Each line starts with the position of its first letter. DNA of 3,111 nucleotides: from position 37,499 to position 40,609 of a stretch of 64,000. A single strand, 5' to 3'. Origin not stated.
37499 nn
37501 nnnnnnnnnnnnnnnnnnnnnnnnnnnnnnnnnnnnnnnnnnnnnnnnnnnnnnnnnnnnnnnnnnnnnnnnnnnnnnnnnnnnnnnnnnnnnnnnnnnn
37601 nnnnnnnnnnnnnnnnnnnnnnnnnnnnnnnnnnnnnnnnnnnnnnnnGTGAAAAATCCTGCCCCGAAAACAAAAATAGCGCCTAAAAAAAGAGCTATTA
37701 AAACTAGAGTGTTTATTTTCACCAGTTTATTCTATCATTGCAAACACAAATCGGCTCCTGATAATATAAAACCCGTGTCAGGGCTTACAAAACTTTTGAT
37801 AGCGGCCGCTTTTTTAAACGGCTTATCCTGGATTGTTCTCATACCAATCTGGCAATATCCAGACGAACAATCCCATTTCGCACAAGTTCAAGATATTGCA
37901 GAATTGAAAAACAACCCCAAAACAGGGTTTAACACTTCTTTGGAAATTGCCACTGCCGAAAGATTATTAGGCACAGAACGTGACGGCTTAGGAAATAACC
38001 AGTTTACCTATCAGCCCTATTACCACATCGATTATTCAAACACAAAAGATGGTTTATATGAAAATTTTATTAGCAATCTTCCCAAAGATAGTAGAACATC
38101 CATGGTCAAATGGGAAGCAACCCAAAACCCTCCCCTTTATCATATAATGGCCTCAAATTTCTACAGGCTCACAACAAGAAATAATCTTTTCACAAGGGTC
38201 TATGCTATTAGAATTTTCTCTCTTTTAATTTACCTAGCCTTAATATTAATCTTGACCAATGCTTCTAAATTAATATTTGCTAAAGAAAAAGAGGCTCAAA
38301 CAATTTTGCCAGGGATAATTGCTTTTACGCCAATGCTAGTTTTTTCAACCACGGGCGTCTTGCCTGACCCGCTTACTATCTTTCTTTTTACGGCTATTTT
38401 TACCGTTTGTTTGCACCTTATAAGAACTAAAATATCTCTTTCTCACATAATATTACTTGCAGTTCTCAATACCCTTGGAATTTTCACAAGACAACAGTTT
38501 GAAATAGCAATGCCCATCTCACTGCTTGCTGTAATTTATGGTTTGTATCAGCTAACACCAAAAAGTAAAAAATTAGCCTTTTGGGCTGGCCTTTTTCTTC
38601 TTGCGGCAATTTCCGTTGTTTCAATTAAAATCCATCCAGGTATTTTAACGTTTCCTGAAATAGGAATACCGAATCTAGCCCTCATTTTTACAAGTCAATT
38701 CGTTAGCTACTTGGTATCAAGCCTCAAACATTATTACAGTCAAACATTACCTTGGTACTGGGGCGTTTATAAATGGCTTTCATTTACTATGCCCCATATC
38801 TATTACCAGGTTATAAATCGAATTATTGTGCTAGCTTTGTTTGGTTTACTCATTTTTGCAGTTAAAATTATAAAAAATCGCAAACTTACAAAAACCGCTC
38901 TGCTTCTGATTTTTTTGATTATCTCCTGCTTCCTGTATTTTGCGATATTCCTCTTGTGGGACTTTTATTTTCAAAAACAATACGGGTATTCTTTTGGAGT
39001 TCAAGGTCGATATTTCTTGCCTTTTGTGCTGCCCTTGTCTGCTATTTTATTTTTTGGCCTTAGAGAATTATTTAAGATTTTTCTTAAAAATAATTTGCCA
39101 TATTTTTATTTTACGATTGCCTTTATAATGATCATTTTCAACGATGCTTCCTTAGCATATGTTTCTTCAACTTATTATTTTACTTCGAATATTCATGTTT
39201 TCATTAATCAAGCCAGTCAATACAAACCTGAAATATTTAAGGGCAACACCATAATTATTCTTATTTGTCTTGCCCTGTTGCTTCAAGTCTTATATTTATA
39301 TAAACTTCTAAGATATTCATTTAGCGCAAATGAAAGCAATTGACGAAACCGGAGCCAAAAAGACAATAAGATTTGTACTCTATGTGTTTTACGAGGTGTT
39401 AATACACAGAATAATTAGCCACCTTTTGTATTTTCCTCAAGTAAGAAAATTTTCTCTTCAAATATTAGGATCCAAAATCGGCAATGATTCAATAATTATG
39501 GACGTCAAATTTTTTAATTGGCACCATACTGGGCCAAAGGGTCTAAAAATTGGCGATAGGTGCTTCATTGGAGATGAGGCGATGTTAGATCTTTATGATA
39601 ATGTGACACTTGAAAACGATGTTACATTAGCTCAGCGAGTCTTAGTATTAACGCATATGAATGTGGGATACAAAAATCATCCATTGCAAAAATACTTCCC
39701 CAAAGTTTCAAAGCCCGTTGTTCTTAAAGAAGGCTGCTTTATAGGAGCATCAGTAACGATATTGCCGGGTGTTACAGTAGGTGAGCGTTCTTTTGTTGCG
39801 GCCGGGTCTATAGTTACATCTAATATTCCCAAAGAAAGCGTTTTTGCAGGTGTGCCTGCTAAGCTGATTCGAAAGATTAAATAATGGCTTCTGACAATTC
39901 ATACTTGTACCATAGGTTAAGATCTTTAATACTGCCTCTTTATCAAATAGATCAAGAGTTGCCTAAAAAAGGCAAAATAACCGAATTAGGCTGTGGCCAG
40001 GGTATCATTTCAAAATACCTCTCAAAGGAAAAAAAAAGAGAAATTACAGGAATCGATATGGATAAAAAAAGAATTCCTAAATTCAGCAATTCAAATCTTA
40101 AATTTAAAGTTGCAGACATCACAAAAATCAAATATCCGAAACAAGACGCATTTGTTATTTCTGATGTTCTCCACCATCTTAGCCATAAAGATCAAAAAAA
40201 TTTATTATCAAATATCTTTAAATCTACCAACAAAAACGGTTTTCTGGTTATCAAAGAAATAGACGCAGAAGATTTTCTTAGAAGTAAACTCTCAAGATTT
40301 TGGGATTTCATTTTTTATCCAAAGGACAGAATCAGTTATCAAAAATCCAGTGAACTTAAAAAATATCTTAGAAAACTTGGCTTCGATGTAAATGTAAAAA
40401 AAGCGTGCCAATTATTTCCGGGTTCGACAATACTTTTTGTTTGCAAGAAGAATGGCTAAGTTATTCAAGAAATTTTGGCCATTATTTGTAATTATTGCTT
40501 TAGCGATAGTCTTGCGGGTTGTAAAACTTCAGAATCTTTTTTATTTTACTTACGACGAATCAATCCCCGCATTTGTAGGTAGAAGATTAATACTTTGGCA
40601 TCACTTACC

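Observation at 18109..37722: Three paralogous Arn-like modules (PLP enzyme + SDR + DPM1-like GT2 + GT-C) with ArnA split into separate formyltransferase and decarboxylase genes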

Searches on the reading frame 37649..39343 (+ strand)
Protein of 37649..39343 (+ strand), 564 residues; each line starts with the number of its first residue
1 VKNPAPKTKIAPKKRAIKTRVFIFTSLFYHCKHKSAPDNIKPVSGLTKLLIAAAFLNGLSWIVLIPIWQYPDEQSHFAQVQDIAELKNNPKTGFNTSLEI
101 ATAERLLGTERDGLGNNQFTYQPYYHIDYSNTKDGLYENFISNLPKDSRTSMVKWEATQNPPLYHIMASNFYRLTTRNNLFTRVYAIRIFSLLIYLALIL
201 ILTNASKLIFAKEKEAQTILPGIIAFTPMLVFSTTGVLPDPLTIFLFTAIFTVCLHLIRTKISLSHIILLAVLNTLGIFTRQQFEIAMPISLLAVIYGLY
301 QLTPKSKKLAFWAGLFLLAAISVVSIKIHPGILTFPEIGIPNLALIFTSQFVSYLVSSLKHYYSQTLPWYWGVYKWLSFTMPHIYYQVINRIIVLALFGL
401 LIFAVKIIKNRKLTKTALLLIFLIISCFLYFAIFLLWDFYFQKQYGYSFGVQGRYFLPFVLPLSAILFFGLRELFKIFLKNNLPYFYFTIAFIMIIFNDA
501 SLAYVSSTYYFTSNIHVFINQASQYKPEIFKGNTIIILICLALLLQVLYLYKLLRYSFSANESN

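Call 4: search_protein_families(library=pfam, proteins=[window:37649-39343:+], max_evalue=0.01)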
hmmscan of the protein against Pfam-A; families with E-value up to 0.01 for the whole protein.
window:37649-39343:+ (564 aa): 1 family
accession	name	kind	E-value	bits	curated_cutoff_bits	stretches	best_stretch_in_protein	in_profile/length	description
PF09913.15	DUF2142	-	7.9e-22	78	30.1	1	55-461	1-393/395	Predicted membrane protein (DUF2142)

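Call 6: search_protein_families(library=ncbifam, proteins=[window:37649-39343:+], max_evalue=0.001)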
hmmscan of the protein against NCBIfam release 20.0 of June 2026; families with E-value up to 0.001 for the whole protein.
window:37649-39343:+ (564 aa): 0 families

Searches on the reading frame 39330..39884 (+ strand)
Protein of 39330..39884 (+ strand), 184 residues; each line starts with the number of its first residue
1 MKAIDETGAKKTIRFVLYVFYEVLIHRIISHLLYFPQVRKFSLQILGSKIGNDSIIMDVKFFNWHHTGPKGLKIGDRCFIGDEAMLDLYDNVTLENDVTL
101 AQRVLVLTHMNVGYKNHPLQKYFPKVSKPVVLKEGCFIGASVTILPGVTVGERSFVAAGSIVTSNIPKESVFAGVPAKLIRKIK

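Call 10: search_protein_families(library=pfam, proteins=[window:39330-39884:+], max_evalue=0.001)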
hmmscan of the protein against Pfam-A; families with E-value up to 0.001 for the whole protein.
window:39330-39884:+ (184 aa): 3 families
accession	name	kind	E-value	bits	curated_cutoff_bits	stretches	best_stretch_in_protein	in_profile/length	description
PF00132.30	Hexapep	-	1.4e-13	50.3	27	1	130-163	2-35/36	Bacterial transferase hexapeptide (six repeats)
PF14602.12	Hexapep_2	-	5.1e-11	42.5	27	1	134-163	6-33/34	Hexapeptide repeat of succinyl-transferase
PF25084.1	LbH_EIF2B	-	0.00049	20.5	54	0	74-105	41-75/105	EIF2B subunit epsilon LbH domain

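Call 28: search_solved_structures(query=window:39330-39884:+, max_evalue=0.00001)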
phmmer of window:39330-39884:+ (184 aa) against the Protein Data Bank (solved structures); distinct sequences matched with E-value up to 0.00001: 43.
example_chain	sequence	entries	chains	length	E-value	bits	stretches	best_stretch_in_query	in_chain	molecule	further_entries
1kqa_A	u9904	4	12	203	4e-14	55.8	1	91-183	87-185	GALACTOSIDE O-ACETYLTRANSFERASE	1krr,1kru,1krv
3ect_A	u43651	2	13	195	4.6e-13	52.4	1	65-184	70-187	Hexapeptide-repeat containing-acetyltransferase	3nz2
4egg_A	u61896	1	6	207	2e-12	50.3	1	58-183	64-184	Putative acetyltransferase SACOL2570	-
3ftt_A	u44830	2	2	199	2.1e-12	50.2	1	58-183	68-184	Putative acetyltransferase SACOL2570 | Galactoside O-acetyltransferase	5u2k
3v4e_A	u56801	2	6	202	2.2e-12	50.1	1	58-183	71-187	Galactoside O-acetyltransferase | Putative acetyltransferase SACOL2570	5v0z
4dcl_A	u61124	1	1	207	2.3e-12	50.1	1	58-183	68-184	Putative acetyltransferase SACOL2570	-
7s43_A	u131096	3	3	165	2.4e-12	50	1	72-166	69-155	N-acetyltransferase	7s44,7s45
7s3u_A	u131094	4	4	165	3.3e-12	49.6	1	72-166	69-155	N-acetyltransferase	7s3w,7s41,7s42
4mzu_A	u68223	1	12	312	4.2e-12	49.2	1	75-179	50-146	WxcM-like protein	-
3r8y_A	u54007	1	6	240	9.3e-12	48.1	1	124-183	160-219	2,3,4,5-tetrahydropyridine-2,6-dicarboxylate N-acetyltransferase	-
3cj8_A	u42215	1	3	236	2.5e-11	46.7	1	73-183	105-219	2,3,4,5-tetrahydropyridine-2,6-dicarboxylate N-acetyltransferase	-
2ic7_A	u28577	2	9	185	9.2e-11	44.9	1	97-184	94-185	Maltose transacetylase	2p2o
3mqg_A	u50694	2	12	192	1e-10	44.8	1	72-180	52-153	Lipopolysaccharides biosynthesis acetyltransferase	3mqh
3srt_A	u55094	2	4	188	4.3e-10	42.7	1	91-183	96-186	Maltose O-acetyltransferase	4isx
3fs8_A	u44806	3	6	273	6e-10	42.2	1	136-182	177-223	QdtC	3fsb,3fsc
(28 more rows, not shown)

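Call 63: search_protein_families(library=ncbifam, proteins=[window:39330-39884:+], max_evalue=1e-8)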
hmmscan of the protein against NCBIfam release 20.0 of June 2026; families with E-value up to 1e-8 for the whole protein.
window:39330-39884:+ (184 aa): 17 families
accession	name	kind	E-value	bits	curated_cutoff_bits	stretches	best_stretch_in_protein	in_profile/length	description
NF007797.0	PRK10502.1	subfamily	9.8e-25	87.2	192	1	11-182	19-178/183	WcaF family extracellular polysaccharide biosynthesis acetyltransferase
NF007240.0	PRK09677.1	equivalog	1.6e-18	66.9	243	1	14-183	14-184/192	putative lipopolysaccharide biosynthesis O-acetyl transferase WbbJ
TIGR04008.1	WcaF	equivalog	4.2e-17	62.6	326.3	1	30-182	36-177/180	colanic acid biosynthesis acetyltransferase WcaF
TIGR03570.1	NeuD_NnaD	subfamily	7.9e-17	61.5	160.8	1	92-178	118-202/202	NeuD/PglB/VioB family sugar acetyltransferase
NF007076.0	PRK09527.1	equivalog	4.7e-16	58.8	347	1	72-183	70-185/203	galactoside O-acetyltransferase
NF038307.1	EPS_acetyl_HpsU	equivalog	5.4e-16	58.7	305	1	15-178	21-173/178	hormogonium polysaccharide biosynthesis acetyltransferase HpsU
TIGR03532.1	DapD_Ac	equivalog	1.4e-15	57.5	231.75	1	80-183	119-214/231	2,3,4,5-tetrahydropyridine-2,6-dicarboxylate N-acetyltransferase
NF041874.1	EPS_EpsC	equivalog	4.9e-15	55.6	150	1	99-182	89-166/168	serine O-acetyltransferase EpsC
NF007499.0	PRK10092.1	equivalog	8.9e-13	48.4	314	1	125-183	125-183/183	maltose O-acetyltransferase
TIGR03308.1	phn_thr-fam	hypoth_equivalog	2.8e-11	43.6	201.65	1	126-182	105-161/204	phosphonate metabolim protein, transferase hexapeptide repeat family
NF058585.1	HptprglPActTf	PfamEq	4.8e-11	42.5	300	1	130-182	107-159/172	heptaprenylglyceryl phosphate O-acetyltransferase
NF050158.1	CarbAnhydGPos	equivalog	2.4e-10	40.3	250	0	131-183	89-143/172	gamma carbonic anhydrase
NF000311.1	Vat_ABCDEFH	equivalog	3.1e-10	40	300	1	131-182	112-163/201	Vat family streptogramin A O-acetyltransferase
TIGR01172.1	cysE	equivalog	5.2e-10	39.6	210.65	1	71-178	61-162/162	serine O-acetyltransferase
TIGR02353.1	NRPS_term_dom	equivalog_domain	3.6e-09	35.5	423.1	0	71-177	597-695/695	Pls/PosA family non-ribosomal peptide synthetase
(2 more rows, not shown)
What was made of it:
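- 37649..42032 (+): Divergent operon conserved with cassette C: DUF2142 membrane protein, hexapeptide acetyltransferase, methyltransferase, PMT_2-like 531-aa membrane protein. The acetyltransferase scores best to WcaF (87) and WbbJ (67); NeuD/VioB scores 61 (call 63); PDB results are in call 28.
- The conserved hexapeptide acetyltransferase resembles O-acetyltransferases most (calls 28, 63).
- Tried and rejected: Its synteny is strong, but its best family matches are O-acetyltransferases (calls 28, 63).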

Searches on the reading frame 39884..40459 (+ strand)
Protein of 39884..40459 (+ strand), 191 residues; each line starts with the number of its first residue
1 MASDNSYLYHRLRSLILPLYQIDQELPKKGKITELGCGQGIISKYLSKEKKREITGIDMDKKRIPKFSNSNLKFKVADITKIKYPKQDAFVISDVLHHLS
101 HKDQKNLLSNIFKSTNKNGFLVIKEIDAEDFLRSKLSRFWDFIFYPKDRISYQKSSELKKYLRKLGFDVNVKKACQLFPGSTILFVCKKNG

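Call 10: search_protein_families(library=pfam, proteins=[window:39884-40459:+], max_evalue=0.001)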
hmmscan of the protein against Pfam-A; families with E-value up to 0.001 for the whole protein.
window:39884-40459:+ (191 aa): 9 families
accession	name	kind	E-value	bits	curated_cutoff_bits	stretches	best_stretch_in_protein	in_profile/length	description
PF13489.12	Methyltransf_23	-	2.8e-17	63.4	27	1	7-169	4-161/164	Methyltransferase domain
PF13649.12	Methyltransf_25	-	3.8e-12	47.2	27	1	32-119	1-97/97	Methyltransferase domain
PF08241.18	Methyltransf_11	-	1.2e-11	45.5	21.2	1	34-123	2-95/95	Methyltransferase domain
PF13847.12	Methyltransf_31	-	2.1e-10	40.9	27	1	29-132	4-118/145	Methyltransferase domain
PF08242.18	Methyltransf_12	-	1.3e-09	39.1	30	1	34-121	2-98/98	Methyltransferase domain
PF03848.20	TehB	-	1.7e-07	31.3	20.4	1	28-166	30-173/193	Tellurite resistance protein TehB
PF00891.24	Methyltransf_2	-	4.6e-06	26.6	22.3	1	63-142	104-184/210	O-methyltransferase domain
PF05175.20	MTS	-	0.00018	21.6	23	1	24-77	29-80/170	Methyltransferase small domain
PF01739.24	CheR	-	0.00066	19.6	27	0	56-123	104-173/195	CheR methyltransferase, SAM binding domain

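Call 63: search_protein_families(library=ncbifam, proteins=[window:39884-40459:+], max_evalue=1e-8)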
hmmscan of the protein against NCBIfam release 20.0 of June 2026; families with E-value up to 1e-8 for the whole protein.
window:39884-40459:+ (191 aa): 1 family
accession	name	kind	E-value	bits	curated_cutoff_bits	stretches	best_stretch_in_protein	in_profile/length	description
NF008992.0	PRK12335.1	equivalog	2.1e-09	37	303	1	27-166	121-264/289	SAM-dependent methyltransferase TehB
